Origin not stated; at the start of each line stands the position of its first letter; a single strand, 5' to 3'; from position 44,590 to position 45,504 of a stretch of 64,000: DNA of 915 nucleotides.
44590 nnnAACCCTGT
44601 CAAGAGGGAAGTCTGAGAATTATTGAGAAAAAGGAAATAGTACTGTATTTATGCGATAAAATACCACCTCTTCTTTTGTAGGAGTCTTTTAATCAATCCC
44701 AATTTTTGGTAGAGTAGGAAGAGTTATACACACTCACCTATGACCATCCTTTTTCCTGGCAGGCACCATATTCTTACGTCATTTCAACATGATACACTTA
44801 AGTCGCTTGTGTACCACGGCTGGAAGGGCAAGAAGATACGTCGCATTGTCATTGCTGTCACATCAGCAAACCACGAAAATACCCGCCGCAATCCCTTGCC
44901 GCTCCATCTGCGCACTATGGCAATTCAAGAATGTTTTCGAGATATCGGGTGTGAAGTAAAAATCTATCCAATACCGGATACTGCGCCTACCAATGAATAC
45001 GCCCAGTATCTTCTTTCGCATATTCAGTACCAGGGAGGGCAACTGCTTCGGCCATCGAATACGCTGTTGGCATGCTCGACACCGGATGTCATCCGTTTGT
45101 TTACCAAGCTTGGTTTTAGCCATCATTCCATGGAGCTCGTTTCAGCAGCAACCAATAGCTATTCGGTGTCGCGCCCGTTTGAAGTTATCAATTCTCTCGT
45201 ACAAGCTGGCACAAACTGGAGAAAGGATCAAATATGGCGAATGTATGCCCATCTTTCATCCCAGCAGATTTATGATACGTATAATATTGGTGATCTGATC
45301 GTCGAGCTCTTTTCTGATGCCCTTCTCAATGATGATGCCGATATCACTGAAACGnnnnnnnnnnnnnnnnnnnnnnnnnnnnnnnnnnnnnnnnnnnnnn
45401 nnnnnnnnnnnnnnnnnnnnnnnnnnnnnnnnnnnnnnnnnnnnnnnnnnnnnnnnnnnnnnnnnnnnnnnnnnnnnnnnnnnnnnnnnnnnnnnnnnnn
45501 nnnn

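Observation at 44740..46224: NadM-like NMN adenylyltransferase domain fused to a class I SAM-dependent methyltransferase, divergent from nrtR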

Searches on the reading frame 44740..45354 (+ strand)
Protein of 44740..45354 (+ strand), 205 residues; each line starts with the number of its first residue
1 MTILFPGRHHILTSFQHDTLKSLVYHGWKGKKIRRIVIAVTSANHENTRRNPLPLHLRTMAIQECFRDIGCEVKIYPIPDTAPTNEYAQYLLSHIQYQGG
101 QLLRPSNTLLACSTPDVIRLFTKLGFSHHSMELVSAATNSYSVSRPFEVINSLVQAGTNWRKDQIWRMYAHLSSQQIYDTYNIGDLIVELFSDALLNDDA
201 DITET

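Call 24: search_solved_structures(query=A2, max_evalue=10, show_alignments=4)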
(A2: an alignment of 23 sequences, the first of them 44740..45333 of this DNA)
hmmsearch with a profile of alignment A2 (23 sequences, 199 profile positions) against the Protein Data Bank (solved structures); distinct sequences matched with E-value up to 10: 12.
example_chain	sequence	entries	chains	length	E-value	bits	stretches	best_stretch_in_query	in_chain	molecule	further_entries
1f9a_A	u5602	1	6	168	1.2e-07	34.8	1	31-141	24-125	HYPOTHETICAL PROTEIN MJ0541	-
1ej2_A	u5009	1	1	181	0.065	16.1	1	32-89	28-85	NICOTINAMIDE MONONUCLEOTIDE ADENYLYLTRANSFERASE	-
4yp5_A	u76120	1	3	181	0.065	16.1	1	32-89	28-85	Nicotinamide-nucleotide adenylyltransferase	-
1m8g_A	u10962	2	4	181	0.066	16.1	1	32-89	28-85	Nicotinamide-nucleotide Adenylyltransferase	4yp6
1hyb_A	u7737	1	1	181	0.066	16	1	32-89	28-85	NICOTINAMIDE MONONUCLEOTIDE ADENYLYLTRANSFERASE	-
1m8k_A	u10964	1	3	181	0.066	16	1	32-89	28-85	Nicotinamide-nucleotide Adenylyltransferase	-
1m8f_A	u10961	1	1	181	0.068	16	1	32-89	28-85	nicotinamide-nucleotide adenylyltransferase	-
1m8j_A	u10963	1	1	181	0.071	16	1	32-87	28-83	Nicotinamide-nucleotide Adenylyltransferase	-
2yb5_A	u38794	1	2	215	0.25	14.1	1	68-99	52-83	PUTATIVE FUSIDIC ACID RESISTANCE PROTEIN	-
4l0p_A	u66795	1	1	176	0.37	13.6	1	131-179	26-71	Ephrin type-A receptor 3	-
4yp7_A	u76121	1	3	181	1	12.2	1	32-89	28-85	Nicotinamide-nucleotide adenylyltransferase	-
3wrv_A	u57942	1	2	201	2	11.2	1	131-195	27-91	Tm-1 protein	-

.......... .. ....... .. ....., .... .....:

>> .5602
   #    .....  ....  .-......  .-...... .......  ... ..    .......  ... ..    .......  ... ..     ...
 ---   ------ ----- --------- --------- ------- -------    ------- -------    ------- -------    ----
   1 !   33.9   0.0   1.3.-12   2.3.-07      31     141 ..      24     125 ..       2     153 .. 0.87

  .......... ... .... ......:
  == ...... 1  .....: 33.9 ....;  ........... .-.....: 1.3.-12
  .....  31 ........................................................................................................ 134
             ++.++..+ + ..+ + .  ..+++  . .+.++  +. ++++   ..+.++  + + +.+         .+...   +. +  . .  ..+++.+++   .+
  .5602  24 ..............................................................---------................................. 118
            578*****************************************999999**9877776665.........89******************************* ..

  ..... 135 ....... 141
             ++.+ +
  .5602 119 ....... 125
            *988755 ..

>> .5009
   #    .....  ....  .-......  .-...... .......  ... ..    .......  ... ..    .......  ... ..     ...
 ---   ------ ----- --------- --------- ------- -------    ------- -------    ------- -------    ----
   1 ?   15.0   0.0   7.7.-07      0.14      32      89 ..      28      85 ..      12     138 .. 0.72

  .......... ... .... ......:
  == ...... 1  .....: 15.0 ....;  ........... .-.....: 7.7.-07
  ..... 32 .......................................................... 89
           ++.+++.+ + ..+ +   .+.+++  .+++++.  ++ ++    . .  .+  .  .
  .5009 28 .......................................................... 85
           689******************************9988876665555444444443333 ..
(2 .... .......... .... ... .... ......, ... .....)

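Call 28: predict_structure(alignment_id=A2)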
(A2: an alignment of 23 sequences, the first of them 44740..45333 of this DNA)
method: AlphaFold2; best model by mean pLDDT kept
length: 198 residues; sequences in the alignment: 23
mean_pLDDT: 93.0   pTM: 0.89
mean pLDDT of the five models: 93.0, 92.5, 92.5, 92.2, 91.4
residues with pLDDT >= 90: 170; 70-90: 20; 50-70: 8; < 50: 0
segments of 3 or more residues with pLDDT < 50: none
pLDDT, mean of each block of 10 residues (from residue 1): 95 97 97 97 74 89 96 95 90 96 97 96 97 94 94 95 96 96 92 73
secondary structure, 60 per line:
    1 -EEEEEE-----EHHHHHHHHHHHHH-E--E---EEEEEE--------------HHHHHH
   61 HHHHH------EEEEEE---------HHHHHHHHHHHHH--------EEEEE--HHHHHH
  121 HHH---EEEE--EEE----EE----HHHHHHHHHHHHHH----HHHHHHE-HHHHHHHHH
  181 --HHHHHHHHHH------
elements in order: E2-7 H14-26 E35-40 H55-65 E72-77 H87-99 E108-112 H115-123 E127-130 E133-135 H146-159 H164-169 H172-180 H183-192

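Call 32: fold_search(model_id=the predicted structure, library=pdb)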
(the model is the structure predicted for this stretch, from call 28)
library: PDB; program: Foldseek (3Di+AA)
matches with E <= 10: 1410; with E <= 0.001: 30
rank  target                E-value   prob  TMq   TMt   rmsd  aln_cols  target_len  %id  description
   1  1m8k_A                1.2e-08  1.00  0.65  0.75   4.4       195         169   20  Crystal Structure Of Methanobacterium Thermoautotrophicum Nicotinamide Mononucleotide Adenylyltransferase Mutant H19A  (released 2003-07-15)
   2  1hyb                  3.8e-08  1.00  0.67  0.81   3.1       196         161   19  CRYSTAL STRUCTURE OF AN ACTIVE SITE MUTANT OF METHANOBACTERIUM THERMOAUTOTROPHICUM NICOTINAMIDE MONONUCLEOTIDE ADENYLYLT (released 2001-03-14)
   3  1m8g                  3.8e-08  1.00  0.69  0.80   3.9       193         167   19  Crystal Structure Of Methanobacterium Thermoautotrophicum Nicotinamide Mononucleotide Adenylyltransferase Mutant R11K co (released 2003-07-15)
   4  1m8j                  4.5e-08  1.00  0.67  0.79   4.1       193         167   19  Crystal Structure Of Methanobacterium Thermoautotrophicum Nicotinamide Mononucleotide Adenylyltransferase Mutant R136A c (released 2003-07-15)
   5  4yp7_B                5.8e-08  1.00  0.63  0.73   4.5       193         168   19  Crystal structure of Methanobacterium thermoautotrophicum NMNAT in complex with NADP (released 2015-10-14)
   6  1ej2                  6.1e-08  1.00  0.70  0.82   3.8       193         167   18  Crystal structure of methanobacterium thermoautotrophicum nicotinamide mononucleotide adenylyltransferase with bound NAD (released 2001-03-14)
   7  4yp5_A                1.2e-07  1.00  0.64  0.75   4.2       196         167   19  Crystal structure of Methanobacterium thermoautotrophicum NMNAT in complex with NADP (released 2015-10-14)
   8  4yp5_B                1.4e-07  1.00  0.65  0.75   4.4       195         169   20  Crystal structure of Methanobacterium thermoautotrophicum NMNAT in complex with NADP (released 2015-10-14)
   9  1m8f                  1.6e-07  1.00  0.69  0.80   3.8       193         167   19  Crystal Structure Of Methanobacterium Thermoautotrophicum Nicotinamide Mononucleotide Adenylyltransferase Mutant R11A co (released 2003-07-15)
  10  4yp7_A                2.1e-07  1.00  0.64  0.75   4.4       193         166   20  Crystal structure of Methanobacterium thermoautotrophicum NMNAT in complex with NADP (released 2015-10-14)
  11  1f9a_A                2.8e-07  1.00  0.67  0.79   4.2       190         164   15  CRYSTAL STRUCTURE ANALYSIS OF NMN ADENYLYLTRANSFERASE FROM METHANOCOCCUS JANNASCHII (released 2001-01-10)
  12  4yp7_C                4.1e-07  1.00  0.64  0.74   4.5       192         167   19  Crystal structure of Methanobacterium thermoautotrophicum NMNAT in complex with NADP (released 2015-10-14)
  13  2qjt_A                8.0e-05  1.00  0.59  0.37   5.4       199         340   13  Crystal structure of a bifunctional NMN adenylyltransferase/ADP ribose pyrophosphatase complexed with AMP and MN ion f (released 2008-03-04)
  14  2r5w_B                9.6e-05  1.00  0.53  0.34   6.5       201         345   15  Crystal structure of a bifunctional NMN adenylyltransferase/ADP ribose pyrophosphatase from Francisella tularensis (released 2008-03-04)
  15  1gzu_A                1.5e-04  1.00  0.55  0.49   5.8       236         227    9  Crystal Structure of Human Nicotinamide Mononucleotide Adenylyltransferase in Complex with NMN (released 2002-07-05)
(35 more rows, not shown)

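Call 43: search_protein_representatives(alignment_id=A2)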
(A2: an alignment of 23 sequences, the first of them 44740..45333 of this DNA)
Query: 23 sequences, 199 profile positions. Proteins with E-value up to 0.001 (for the whole library): 280; up to 1e-10: 176; up to 1e-30: 60. The best 150 are listed.
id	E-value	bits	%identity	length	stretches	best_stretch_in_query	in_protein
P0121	1.4e-92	325.1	-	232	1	1-199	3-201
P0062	2.8e-91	320.9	-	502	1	2-199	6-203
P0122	1.9e-79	282.3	-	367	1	2-199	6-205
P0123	1.5e-69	249.9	-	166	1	3-163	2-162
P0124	1.3e-60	220.7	-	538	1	1-199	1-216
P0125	1.2e-59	217.7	-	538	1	2-198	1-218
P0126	3.9e-57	209.4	-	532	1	3-199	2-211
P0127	1.4e-53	197.9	-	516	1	3-199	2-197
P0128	1.2e-52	194.8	-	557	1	3-197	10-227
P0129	1.3e-52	194.7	-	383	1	3-199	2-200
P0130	9.9e-52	191.8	-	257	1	3-198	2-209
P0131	2.7e-51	190.4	-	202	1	1-169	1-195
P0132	4.8e-51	189.6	-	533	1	4-198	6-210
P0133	5.3e-51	189.4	-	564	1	3-199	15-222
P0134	1.1e-47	178.6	-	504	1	1-196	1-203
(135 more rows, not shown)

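Call 57: search_protein_families(library=pfam, proteins=[window:44740-45354:+], max_evalue=1)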
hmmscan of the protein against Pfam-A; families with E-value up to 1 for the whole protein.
window:44740-45354:+ (205 aa): 0 families
